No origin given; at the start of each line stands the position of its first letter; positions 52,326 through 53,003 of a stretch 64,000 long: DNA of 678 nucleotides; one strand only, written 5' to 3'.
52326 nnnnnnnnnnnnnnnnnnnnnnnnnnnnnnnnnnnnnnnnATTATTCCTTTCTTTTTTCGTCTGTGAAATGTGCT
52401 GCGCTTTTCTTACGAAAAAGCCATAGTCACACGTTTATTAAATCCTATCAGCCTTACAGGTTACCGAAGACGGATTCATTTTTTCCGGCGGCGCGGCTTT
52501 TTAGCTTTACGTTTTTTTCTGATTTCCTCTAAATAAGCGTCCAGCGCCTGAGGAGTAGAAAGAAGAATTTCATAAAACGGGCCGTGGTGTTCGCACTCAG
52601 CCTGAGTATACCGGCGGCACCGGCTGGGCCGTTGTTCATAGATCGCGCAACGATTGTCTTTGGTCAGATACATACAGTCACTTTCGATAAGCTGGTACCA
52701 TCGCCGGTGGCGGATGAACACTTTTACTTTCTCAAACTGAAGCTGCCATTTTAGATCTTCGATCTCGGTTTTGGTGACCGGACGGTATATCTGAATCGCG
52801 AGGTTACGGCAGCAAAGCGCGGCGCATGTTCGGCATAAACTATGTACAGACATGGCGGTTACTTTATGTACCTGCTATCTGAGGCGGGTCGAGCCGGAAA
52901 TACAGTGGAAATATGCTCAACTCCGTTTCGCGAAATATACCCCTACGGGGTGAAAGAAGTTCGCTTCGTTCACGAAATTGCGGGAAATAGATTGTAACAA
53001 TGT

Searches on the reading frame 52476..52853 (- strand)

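Call 8: search_protein_families(library=pfam, proteins=[window:52476-52853:-], max_evalue=0.01)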
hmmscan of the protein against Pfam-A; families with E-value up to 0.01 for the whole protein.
window:52476-52853:- (125 aa): 1 family
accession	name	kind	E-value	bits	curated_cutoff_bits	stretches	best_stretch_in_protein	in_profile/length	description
PF03692.20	CxxCxxCC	-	9.3e-09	36.3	23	1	7-85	2-72/85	Putative zinc- or iron-chelating domain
